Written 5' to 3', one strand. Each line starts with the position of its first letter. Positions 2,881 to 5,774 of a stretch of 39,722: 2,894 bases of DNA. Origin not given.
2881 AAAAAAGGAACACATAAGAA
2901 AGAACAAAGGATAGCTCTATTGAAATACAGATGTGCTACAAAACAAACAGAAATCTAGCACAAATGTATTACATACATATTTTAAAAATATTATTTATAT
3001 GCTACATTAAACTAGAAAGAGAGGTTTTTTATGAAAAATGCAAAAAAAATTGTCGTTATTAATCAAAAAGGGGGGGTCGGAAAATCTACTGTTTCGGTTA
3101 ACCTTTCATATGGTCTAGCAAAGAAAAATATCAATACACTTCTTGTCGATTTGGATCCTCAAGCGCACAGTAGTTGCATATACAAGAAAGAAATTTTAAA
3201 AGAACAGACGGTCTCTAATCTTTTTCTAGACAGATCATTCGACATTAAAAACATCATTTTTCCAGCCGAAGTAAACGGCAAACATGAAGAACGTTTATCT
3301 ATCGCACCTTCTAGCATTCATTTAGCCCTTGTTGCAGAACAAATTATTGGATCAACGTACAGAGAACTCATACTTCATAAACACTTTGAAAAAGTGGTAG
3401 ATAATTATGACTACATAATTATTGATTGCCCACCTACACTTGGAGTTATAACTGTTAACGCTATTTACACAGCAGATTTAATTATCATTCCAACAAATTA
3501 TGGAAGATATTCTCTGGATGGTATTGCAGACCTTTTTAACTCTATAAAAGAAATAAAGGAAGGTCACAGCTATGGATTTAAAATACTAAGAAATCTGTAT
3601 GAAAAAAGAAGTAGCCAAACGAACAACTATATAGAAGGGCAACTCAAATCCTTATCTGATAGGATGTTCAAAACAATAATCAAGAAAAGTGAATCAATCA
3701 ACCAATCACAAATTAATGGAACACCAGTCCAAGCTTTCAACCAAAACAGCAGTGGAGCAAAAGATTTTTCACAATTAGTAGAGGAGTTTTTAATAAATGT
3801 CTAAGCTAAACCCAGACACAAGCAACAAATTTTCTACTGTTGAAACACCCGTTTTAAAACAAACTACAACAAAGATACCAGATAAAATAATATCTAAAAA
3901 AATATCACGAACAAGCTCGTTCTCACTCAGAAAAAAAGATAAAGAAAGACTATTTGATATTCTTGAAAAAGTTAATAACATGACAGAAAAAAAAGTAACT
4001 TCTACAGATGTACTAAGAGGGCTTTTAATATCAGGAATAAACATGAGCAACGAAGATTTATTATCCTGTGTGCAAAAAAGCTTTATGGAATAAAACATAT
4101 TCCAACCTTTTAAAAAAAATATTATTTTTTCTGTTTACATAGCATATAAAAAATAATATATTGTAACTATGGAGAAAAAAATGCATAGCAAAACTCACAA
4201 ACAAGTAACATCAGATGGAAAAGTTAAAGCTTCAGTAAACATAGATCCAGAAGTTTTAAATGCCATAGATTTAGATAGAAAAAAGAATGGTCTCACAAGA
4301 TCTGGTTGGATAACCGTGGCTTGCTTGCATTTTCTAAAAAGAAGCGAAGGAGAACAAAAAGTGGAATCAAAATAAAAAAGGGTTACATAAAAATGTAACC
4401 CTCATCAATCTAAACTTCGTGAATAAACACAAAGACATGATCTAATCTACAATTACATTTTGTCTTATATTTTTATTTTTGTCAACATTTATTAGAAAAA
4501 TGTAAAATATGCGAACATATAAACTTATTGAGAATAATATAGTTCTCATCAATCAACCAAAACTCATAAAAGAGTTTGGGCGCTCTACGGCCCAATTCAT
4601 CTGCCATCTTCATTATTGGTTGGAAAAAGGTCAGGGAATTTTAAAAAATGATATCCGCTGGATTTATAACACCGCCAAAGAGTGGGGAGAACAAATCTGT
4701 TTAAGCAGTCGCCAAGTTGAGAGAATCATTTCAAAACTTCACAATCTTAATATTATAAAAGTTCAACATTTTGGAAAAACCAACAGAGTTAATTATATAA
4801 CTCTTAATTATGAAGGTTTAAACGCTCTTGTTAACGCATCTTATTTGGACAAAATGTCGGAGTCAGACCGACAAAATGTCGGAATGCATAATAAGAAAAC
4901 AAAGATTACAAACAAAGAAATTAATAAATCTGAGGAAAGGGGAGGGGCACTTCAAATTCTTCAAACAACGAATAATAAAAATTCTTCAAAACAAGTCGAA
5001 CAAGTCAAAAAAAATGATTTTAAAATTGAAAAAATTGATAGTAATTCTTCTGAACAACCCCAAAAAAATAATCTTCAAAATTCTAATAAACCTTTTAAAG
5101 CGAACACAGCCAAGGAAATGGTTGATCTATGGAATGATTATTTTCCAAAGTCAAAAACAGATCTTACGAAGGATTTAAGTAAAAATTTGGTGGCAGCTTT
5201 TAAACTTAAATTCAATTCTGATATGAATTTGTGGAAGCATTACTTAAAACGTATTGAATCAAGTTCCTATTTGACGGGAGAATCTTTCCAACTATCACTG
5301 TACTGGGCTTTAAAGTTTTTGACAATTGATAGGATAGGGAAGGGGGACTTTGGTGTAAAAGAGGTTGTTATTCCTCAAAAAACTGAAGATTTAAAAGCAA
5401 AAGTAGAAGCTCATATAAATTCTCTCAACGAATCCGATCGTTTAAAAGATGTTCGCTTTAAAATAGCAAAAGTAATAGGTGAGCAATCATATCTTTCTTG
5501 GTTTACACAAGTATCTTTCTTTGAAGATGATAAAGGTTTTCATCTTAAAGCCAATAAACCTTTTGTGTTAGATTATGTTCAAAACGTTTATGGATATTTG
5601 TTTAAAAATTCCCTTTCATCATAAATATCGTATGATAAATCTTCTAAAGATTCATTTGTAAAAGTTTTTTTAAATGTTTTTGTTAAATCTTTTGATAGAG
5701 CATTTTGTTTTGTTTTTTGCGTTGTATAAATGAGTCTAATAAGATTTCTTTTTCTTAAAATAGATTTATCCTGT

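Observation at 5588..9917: Coupled operon XRE, signal-peptide GNAT, two-TM GHKL-like sensor and membrane-anchored NB-ARC/TPR STAND NTPase: candidate uncharacterised signalling or defence module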

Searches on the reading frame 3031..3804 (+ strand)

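Call 18: search_protein_families(library=pfam, proteins=[window:3031-3804:+], max_evalue=0.01)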
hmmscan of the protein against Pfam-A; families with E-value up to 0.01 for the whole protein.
window:3031-3804:+ (257 aa): 7 families
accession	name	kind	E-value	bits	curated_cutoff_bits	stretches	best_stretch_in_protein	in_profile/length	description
PF13614.12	AAA_31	-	9.6e-49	166.1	27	1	5-178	2-170/177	AAA domain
PF01656.29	CbiA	-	1.7e-17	64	25.4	1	7-233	1-125/125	CobQ/CobB/MinD/ParA nucleotide binding domain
PF09140.17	MipZ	-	1.4e-12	48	20.7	2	6-64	2-60/262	ATPase MipZ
PF02374.21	ArsA_ATPase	-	1.1e-11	45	24.3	1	6-136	2-135/305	Anion-transporting ATPase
PF10609.15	ParA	-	3.2e-11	43.6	27.1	1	5-145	4-131/246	NUBPL iron-transfer P-loop NTPase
PF00142.24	Fer4_NifH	-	9.5e-08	32.3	25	1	7-56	2-51/271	4Fe-4S iron sulfur cluster binding proteins, NifH/frxC family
PF06564.18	CBP_BcsQ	-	1.4e-06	28.5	21.3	0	114-249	104-229/234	Cellulose biosynthesis protein BcsQ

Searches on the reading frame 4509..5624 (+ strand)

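Call 18: search_protein_families(library=pfam, proteins=[window:4509-5624:+], max_evalue=0.01)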
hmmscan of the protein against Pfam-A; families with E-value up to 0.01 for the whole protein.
window:4509-5624:+ (371 aa): 1 family
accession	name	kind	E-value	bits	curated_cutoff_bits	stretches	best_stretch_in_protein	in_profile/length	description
PF11638.13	DnaA_N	-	5.6e-05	23.2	24.6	1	314-369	6-63/65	DnaA N-terminal domain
